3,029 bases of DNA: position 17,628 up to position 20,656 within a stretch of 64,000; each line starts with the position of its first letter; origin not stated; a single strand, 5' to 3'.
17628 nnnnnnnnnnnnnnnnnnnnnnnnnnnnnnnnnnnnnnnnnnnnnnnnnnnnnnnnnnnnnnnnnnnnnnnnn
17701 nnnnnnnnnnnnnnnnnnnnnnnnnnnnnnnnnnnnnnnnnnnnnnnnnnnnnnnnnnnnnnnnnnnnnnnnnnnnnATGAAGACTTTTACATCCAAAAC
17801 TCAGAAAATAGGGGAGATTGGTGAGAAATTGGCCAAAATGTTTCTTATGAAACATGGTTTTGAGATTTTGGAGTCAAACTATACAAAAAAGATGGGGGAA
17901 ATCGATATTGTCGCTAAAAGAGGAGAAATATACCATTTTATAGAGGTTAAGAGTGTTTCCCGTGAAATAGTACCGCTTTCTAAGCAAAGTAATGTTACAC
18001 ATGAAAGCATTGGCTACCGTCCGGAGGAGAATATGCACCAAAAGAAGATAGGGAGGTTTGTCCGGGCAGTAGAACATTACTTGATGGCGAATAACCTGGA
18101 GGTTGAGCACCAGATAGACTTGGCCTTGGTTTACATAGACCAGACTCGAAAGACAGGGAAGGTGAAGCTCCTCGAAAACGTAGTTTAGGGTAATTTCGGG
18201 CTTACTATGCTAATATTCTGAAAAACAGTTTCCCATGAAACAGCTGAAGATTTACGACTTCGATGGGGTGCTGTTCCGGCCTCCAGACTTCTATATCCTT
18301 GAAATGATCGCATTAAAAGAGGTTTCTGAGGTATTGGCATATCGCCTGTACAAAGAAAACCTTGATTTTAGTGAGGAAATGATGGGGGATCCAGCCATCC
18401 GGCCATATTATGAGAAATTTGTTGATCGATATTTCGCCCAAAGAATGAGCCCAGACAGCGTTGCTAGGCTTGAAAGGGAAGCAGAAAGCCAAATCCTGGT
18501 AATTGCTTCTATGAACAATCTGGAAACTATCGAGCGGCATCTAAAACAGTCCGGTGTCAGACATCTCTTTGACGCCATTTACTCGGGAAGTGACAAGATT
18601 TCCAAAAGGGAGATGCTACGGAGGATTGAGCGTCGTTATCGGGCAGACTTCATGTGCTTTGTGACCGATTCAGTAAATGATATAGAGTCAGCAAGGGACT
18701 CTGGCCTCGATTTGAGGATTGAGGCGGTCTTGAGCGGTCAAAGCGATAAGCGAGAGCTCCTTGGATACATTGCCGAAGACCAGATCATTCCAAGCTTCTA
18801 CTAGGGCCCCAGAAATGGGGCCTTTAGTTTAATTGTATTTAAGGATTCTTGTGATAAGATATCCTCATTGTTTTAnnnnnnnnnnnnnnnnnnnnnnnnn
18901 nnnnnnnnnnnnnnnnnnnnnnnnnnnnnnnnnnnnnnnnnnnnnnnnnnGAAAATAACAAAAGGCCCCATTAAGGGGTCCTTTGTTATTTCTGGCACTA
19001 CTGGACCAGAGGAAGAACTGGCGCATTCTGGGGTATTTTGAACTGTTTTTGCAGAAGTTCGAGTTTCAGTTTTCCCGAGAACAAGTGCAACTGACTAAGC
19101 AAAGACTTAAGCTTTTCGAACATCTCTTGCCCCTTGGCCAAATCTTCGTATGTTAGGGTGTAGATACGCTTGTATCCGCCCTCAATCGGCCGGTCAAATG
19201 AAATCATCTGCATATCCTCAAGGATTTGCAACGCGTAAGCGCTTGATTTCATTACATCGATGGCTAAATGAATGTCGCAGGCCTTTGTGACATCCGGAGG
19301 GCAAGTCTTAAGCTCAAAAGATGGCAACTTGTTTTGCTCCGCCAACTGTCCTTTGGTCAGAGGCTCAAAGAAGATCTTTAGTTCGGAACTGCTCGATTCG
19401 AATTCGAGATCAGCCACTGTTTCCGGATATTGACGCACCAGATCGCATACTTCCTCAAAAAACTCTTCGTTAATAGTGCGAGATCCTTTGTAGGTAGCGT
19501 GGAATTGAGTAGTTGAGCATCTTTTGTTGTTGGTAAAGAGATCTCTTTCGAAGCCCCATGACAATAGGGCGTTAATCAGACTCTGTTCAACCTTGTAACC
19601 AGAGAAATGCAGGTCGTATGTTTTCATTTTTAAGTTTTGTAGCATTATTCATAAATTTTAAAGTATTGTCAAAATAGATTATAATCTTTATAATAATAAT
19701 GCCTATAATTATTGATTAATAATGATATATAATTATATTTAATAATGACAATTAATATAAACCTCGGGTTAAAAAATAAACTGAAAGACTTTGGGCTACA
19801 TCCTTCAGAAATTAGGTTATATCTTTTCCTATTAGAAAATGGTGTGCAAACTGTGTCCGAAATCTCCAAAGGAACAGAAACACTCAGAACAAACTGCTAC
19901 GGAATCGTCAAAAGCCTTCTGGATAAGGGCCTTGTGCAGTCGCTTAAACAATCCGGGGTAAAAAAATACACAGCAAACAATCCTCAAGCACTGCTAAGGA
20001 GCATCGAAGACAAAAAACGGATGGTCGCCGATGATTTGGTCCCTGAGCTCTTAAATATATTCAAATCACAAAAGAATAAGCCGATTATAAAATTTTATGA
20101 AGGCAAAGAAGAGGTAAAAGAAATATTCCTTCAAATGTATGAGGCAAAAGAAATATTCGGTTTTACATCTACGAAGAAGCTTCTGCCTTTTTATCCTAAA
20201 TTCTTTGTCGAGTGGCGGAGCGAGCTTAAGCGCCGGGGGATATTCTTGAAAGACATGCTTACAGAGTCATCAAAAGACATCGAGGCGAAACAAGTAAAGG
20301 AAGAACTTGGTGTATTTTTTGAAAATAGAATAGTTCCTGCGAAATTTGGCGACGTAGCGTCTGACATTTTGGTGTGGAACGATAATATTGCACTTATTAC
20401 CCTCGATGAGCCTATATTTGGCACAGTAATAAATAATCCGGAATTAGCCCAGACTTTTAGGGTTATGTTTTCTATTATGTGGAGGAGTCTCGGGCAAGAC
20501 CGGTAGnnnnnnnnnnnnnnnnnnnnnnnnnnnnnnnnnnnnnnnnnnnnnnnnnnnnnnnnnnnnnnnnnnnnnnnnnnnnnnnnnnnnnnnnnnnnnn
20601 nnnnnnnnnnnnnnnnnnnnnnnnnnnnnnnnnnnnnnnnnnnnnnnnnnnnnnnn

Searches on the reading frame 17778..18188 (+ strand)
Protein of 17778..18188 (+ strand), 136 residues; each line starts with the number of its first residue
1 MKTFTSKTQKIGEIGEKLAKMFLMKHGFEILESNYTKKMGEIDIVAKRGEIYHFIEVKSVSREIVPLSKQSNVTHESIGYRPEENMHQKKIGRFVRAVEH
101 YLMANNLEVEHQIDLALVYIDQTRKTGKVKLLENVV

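Call 8: search_protein_families(library=pfam, proteins=[window:17778-18188:+], max_evalue=0.01)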
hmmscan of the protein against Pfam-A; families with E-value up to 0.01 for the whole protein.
window:17778-18188:+ (136 aa): 3 families
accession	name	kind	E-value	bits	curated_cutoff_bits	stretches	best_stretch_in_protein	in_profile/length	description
PF02021.23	UPF0102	-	5.4e-17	62.4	23.6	1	15-118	1-80/80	Uncharacterised protein family UPF0102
PF08378.17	NERD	-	0.0001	23.2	22.1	1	12-102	2-95/111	Nuclease-related domain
PF01870.24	Hjc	-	0.0023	18.3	21.1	1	22-68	9-57/93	Archaeal holliday junction resolvase (hjc)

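Call 11: find_encoding_contigs(protein=window:17778-18188:+, flank=10000, max_places=10)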
Protein window:17778-18188:+ (136 aa): 1 contig read that carries it; 1 place shown.
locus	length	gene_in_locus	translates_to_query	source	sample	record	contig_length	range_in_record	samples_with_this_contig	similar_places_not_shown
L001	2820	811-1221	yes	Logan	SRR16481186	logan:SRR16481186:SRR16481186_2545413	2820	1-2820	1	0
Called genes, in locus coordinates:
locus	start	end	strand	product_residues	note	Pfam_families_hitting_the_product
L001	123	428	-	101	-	-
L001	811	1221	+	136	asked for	PF02021:UPF0102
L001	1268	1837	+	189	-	PF00702:Hydrolase, PF13419:HAD_2 (weak)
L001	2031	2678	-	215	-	-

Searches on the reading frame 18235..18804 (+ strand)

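Call 8: search_protein_families(library=pfam, proteins=[window:18235-18804:+], max_evalue=0.01)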
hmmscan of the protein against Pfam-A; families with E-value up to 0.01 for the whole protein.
window:18235-18804:+ (189 aa): 3 families
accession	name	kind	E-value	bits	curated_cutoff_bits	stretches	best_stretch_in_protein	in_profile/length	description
PF00702.32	Hydrolase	-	9.5e-09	36.3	26.4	1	38-157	54-191/191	haloacid dehalogenase-like hydrolase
PF13419.12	HAD_2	-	1.3e-06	29.1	23.8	1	71-159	80-174/178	Haloacid dehalogenase-like hydrolase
PF12710.13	HAD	-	0.00018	22.4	27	1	53-154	67-189/189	haloacid dehalogenase-like hydrolase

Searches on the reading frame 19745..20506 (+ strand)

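Call 8: search_protein_families(library=pfam, proteins=[window:19745-20506:+], max_evalue=0.01)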
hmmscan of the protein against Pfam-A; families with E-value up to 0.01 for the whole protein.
window:19745-20506:+ (253 aa): 1 family
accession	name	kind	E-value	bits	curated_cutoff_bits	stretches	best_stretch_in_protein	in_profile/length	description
PF01978.25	TrmB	-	1.9e-14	53.7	25.6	1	13-80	1-67/68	Sugar-specific transcriptional regulator TrmB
